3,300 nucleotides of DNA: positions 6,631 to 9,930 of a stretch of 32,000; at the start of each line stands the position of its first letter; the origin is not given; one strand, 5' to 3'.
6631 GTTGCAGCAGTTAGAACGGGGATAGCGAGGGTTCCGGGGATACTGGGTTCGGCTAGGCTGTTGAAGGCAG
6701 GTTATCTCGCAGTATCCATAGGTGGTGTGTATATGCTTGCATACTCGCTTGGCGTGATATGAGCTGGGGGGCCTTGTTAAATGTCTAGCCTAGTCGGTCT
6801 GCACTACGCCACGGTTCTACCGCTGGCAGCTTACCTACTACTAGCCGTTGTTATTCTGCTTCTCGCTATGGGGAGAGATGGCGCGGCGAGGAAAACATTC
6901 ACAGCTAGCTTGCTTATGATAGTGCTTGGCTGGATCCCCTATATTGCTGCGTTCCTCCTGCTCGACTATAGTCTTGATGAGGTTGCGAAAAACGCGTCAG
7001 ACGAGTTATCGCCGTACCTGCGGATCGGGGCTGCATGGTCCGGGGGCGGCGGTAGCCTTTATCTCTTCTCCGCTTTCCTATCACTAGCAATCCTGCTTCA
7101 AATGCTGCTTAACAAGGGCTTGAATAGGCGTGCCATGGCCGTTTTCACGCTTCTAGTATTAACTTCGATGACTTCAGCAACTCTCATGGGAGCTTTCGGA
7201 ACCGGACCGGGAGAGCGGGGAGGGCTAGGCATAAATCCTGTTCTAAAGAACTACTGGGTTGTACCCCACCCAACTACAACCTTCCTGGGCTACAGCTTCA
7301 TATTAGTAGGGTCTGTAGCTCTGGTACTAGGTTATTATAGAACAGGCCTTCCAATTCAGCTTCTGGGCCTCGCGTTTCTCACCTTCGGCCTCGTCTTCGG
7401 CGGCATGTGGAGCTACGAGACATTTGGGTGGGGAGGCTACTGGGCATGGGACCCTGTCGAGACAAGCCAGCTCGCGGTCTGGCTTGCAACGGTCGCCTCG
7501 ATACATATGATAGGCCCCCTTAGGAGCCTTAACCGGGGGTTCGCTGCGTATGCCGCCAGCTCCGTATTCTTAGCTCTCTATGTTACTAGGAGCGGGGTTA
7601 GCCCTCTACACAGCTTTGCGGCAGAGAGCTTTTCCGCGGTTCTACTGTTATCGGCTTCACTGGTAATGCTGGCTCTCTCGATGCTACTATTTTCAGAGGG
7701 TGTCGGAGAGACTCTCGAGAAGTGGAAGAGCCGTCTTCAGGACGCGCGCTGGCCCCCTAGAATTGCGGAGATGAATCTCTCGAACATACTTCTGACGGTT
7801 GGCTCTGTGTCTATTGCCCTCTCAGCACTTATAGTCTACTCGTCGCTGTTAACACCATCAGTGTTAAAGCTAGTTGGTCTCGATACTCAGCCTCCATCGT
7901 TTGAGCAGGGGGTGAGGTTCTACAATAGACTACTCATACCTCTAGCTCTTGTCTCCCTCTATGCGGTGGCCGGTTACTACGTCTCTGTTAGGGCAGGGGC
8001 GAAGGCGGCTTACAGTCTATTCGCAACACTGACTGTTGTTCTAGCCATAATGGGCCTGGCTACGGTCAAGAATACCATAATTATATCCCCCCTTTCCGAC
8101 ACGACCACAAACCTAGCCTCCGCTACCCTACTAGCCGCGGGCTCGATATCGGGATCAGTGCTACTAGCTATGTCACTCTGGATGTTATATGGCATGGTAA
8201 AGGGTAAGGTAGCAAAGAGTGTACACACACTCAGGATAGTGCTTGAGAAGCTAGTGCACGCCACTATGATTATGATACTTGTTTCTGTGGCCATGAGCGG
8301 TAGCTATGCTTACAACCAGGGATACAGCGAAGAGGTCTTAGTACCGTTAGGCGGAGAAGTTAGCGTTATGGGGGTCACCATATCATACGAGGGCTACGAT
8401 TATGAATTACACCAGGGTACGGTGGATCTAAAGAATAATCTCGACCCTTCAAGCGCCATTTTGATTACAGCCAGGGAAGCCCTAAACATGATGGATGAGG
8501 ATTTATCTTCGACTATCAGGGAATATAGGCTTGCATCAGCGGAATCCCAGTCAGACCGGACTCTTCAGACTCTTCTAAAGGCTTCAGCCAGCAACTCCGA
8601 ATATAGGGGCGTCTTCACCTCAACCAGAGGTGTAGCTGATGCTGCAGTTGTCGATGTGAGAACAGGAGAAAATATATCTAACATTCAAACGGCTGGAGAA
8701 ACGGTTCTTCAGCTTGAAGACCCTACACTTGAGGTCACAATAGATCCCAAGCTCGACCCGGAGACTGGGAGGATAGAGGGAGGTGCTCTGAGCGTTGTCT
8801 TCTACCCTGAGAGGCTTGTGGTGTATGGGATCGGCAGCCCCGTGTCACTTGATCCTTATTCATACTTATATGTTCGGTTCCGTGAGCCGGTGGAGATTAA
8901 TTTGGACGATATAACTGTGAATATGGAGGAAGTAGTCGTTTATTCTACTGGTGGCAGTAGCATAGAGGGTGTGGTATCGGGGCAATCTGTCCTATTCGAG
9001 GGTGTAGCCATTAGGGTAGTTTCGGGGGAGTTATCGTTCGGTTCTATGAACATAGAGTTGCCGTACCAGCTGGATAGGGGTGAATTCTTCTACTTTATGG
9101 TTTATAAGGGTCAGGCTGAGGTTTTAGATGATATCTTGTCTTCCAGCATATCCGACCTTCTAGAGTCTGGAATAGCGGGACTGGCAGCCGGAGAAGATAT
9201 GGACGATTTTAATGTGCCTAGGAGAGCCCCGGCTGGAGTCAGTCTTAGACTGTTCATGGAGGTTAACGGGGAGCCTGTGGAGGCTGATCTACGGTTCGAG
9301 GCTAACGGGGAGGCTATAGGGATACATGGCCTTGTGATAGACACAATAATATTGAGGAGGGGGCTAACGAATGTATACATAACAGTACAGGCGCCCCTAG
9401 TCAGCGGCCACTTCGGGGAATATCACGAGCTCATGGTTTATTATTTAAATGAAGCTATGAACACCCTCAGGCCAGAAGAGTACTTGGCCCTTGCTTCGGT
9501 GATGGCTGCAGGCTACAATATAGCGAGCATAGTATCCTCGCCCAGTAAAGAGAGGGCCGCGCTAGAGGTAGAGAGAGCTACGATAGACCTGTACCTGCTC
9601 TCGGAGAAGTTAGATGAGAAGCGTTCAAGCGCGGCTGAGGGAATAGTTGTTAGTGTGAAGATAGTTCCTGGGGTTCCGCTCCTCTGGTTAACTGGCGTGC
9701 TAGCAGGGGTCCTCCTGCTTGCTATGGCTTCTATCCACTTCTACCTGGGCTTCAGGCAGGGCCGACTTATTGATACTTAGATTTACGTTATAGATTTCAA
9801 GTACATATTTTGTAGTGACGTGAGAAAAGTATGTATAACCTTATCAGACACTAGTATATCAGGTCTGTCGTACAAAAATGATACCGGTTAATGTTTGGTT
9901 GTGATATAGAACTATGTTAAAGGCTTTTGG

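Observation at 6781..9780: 999-aa CcmF-type heme lyase with a ~455-aa extracytoplasmic insertion and no other ccm genes or CXXCH clients nearby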

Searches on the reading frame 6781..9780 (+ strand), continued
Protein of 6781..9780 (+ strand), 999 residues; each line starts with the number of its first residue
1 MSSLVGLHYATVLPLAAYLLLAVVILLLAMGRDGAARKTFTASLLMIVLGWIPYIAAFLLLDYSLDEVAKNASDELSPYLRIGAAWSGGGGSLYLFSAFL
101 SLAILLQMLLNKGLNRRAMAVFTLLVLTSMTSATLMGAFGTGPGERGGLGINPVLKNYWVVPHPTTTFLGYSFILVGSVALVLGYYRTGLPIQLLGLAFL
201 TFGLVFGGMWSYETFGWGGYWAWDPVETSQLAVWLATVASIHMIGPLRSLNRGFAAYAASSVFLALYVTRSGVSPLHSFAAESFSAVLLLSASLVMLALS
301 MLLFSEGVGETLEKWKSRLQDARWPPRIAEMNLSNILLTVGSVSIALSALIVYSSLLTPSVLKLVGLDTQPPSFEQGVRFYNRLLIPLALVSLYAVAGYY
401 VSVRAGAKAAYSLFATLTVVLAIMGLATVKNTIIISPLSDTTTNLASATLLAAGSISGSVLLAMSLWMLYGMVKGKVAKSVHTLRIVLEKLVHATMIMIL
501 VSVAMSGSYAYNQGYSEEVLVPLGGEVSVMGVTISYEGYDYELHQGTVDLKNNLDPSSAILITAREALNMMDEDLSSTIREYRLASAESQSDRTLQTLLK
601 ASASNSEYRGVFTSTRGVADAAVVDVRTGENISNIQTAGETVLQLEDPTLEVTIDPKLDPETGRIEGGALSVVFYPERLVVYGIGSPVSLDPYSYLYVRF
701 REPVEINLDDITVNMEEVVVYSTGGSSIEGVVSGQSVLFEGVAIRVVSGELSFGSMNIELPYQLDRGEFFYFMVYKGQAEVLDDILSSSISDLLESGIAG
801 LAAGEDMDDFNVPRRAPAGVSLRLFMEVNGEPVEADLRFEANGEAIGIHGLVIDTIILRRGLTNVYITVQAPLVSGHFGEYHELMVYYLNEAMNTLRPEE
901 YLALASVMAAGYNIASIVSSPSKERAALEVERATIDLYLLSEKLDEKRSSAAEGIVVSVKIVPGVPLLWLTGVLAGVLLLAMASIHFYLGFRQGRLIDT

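Call 70: search_solved_structures(query=A1, max_evalue=0.01, show_alignments=1)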
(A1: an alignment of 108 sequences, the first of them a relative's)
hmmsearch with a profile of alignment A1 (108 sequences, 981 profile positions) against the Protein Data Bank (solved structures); distinct sequences matched with E-value up to 0.01: 2.
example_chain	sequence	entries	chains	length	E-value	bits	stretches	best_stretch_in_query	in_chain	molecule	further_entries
6zmq_A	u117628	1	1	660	9e-50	173.2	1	14-521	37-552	Cytochrome C-type biogenesis protein ccmF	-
7s9y_A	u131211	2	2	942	0.0066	18.1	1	73-293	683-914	Cytochrome c biogenesis protein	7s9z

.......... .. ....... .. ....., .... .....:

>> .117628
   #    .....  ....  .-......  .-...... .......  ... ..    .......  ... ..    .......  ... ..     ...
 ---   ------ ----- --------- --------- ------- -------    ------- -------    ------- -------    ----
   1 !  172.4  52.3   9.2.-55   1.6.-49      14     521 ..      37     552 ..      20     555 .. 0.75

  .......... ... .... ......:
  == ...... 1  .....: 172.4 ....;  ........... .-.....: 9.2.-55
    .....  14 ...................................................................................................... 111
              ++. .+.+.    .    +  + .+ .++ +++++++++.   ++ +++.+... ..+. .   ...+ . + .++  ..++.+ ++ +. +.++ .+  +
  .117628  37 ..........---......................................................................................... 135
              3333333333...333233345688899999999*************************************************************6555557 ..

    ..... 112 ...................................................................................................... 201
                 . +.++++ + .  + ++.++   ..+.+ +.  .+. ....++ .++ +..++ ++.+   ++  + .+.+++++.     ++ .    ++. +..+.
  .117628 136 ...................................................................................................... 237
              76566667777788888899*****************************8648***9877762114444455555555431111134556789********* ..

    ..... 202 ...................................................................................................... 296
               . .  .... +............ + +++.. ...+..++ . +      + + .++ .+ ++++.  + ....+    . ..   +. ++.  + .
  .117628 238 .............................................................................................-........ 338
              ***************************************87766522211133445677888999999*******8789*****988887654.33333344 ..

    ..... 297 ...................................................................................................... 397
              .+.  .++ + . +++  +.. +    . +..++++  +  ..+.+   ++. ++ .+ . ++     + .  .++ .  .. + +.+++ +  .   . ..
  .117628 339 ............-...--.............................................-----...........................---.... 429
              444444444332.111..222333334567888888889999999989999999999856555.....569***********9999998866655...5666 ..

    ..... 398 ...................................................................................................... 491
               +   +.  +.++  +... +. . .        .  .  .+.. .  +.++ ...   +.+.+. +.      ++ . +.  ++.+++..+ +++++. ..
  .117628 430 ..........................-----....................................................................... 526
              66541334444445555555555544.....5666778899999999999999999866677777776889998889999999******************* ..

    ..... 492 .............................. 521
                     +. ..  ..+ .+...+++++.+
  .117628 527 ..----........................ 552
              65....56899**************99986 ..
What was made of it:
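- On CcsBA / ResB-CcsA (System II): The 7S9Y similarity is limited to the WWD core, E = 0.0066 (call 70).
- Closest known: CcsBA. Different: The only sequence similarity is in the WWD core, E = 0.0066 (call 70).
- The family profile matches 6ZMQ CcmF at E = 9e-50 (call 70). There is a weak profile hit to CcsBA 7S9Y, E = 0.0066 (call 70). The 7S9Y hit covers only the WWD core, profile positions 73-293 (call 70).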

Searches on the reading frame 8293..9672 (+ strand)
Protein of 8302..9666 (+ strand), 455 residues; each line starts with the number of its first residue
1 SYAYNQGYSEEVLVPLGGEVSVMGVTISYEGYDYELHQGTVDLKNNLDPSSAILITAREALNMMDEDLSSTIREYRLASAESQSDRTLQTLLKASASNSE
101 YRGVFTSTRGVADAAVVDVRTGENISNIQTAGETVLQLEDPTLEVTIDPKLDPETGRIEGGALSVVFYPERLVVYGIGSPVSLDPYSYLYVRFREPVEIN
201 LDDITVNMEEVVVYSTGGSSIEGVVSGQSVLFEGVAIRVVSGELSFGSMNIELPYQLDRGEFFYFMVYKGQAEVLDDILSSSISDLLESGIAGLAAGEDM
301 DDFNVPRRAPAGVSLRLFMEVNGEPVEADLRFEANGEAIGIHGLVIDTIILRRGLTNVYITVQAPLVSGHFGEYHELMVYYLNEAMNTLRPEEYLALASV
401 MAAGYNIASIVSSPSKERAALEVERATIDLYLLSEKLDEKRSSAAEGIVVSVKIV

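Call 27: search_protein_families(library=pfam, proteins=[window:8302-9666:+], max_evalue=1)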
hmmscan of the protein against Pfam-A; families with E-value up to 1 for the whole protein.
window:8302-9666:+ (455 aa): 0 families
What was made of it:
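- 8431..9198 (+): Lineage-specific nested insertion, aa ~551-806. It comprises a helical hairpin (559-603), a ~150-aa module of about 13 mostly long beta strands (619-765) and short helices (766-803). No Pfam hit (call 27).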

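Call 36: search_protein_representatives(protein=window:8302-9666:+)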
Query: 455 residues. Proteins with E-value up to 0.001 (for the whole library): 50; up to 1e-10: 42; up to 1e-30: 17. The best 50 are listed.
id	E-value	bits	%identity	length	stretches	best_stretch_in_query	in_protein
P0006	1.3e-69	251.6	36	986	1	1-455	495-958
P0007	1.3e-66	241.6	35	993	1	1-455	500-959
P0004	1.9e-63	231.2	33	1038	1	1-455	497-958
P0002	2.6e-62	227.5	35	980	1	1-455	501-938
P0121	5.5e-53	196.8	39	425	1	73-455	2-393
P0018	1.0e-52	195.9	33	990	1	2-455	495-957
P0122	7.4e-52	193.1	37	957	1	2-455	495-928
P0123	1.6e-47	178.7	60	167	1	72-233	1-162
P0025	8.0e-45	169.9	28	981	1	2-455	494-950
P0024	2.5e-44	168.2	30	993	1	2-455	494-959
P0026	4.3e-44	167.5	33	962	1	1-455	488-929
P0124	8.7e-44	166.5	39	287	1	205-455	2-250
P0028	2.8e-41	158.2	34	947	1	2-454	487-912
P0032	6.6e-36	140.5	31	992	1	2-455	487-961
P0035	5.3e-35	137.5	34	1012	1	1-455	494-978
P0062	1.4e-23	100.0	29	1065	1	2-455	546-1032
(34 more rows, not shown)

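Call 46: predict_structure(alignment_id=A2)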
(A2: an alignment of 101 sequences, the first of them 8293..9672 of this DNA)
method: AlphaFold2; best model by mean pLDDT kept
length: 460 residues; sequences in the alignment: 101
mean_pLDDT: 93.6   pTM: 0.90
mean pLDDT of the five models: 93.6, 93.2, 93.0, 92.9, 92.9
residues with pLDDT >= 90: 396; 70-90: 51; 50-70: 13; < 50: 0
segments of 3 or more residues with pLDDT < 50: none
pLDDT, mean of each block of 10 residues (from residue 1): 74 96 97 98 98 97 97 97 96 89 66 82 90 82 93 95 96 93 92 94 92 95 90 95 96 96 97 96 97 94 96 98 98 98 95 94 96 97 98 98 98 96 98 97 84 93
secondary structure, 60 per line:
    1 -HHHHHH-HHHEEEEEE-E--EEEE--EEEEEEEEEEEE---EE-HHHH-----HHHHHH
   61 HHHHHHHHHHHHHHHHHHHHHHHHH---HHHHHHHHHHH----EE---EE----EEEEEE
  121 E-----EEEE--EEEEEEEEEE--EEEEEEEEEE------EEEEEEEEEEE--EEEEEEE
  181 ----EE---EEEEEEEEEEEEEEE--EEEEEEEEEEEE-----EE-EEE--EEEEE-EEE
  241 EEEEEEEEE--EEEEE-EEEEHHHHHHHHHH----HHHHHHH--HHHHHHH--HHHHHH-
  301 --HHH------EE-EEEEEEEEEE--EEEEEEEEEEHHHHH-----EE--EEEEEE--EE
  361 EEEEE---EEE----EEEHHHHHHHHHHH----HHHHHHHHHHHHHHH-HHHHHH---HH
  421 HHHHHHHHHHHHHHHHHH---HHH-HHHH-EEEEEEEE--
elements in order: H2-7 E12-17 E22-25 E28-39 H46-49 H55-85 H89-99 E115-121 E127-130 E133-142 E145-154 E161-171 E174-180 E190-204 E207-218 E227-229 E232-236 E238-249 E252-256 E258-261 H262-271 H276-282 H285-291 H294-299 E315-324 E327-336 H337-341 E351-356 E359-365 E369-371 E376-378 H379-389 H394-408 H410-415 H419-438 H446-449 E451-458
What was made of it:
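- The domain-only model has pLDDT 93.6 (call 46).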

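Call 49: fold_search(model_id=the predicted structure, library=pdb)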
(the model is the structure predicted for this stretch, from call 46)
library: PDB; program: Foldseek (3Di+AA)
matches with E <= 10: 537; with E <= 0.001: 0
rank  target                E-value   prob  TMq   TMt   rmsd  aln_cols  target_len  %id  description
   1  9hz7_M                3.4e-02  0.57  0.13  0.30  11.6       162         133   13  Agrobacterium phage 7-7-1 tail (released 2025-12-10)
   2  2dwy_C                6.7e-02  0.11  0.07  0.16  13.8       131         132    9  Crystal Structure Analysis of GGA1-GAE (released 2007-04-17)
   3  9m00_A                7.4e-02  0.04  0.06  0.07  27.7       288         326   10  Crystal Structure of the Basal pilin EbpB from Enterococcus faecalis with a partially disordered N-terminal domain. (released 2025-07-16)
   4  2dwx_C                8.2e-02  0.10  0.07  0.16  13.8       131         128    9  Co-crystal Structure Analysis of GGA1-GAE with the WNSF motif (released 2007-04-17)
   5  9ki1_4                1.0e-01  0.28  0.11  0.28  12.5       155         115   11  Baseplate structure of Escherichia phage Mu (released 2025-02-12)
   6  6ymn_CCC              1.1e-01  0.07  0.08  0.13  16.8       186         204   11  Crystal structure of the Diels Alderase AbmU from Streptomyces koyangensis (released 2021-04-21)
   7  2dwx_A                1.3e-01  0.07  0.07  0.16  14.3       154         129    8  Co-crystal Structure Analysis of GGA1-GAE with the WNSF motif (released 2007-04-17)
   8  4pn0_D                1.4e-01  0.03  0.07  0.09  24.0       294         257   10  Structure of S. pombe Pct1 RNA triphosphatase (released 2014-11-12)
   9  4pn0_B                1.5e-01  0.03  0.06  0.08  23.9       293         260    8  Structure of S. pombe Pct1 RNA triphosphatase (released 2014-11-12)
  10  8yun_E                1.5e-01  0.23  0.13  0.29   9.9       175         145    8  The crystal structure of HNBP001-HCP (released 2025-07-02)
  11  4pn1_A                1.8e-01  0.04  0.07  0.11  20.7       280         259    8  Structure of S. pombe Pct1 RNA triphosphatase in complex with the Spt5 CTD (released 2014-11-12)
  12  2d6f_D                2.1e-01  0.02  0.07  0.07  24.4       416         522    9  Crystal structure of Glu-tRNA(Gln) amidotransferase in the complex with tRNA(Gln) (released 2006-07-11)
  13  6zqc_CH               2.2e-01  0.01  0.06  0.06  27.7       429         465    8  Cryo-EM structure of the 90S pre-ribosome from Saccharomyces cerevisiae, state Pre-A1 (released 2020-09-23)
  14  9fqr_Xh               2.3e-01  0.03  0.07  0.09  24.3       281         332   10  96-nm repeat of axonemal doublet microtubules from bovine sperm (released 2025-03-26)
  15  2x4m_A                2.5e-01  0.03  0.06  0.09  32.4       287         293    7  Yersinia Pestis Plasminogen Activator Pla (released 2010-07-28)
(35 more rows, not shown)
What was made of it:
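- Tried and rejected: The best hits were phage tail or Hcp-like beta proteins at E = 0.03-0.1 with TM <= 0.3, which I treat as noise (call 49).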
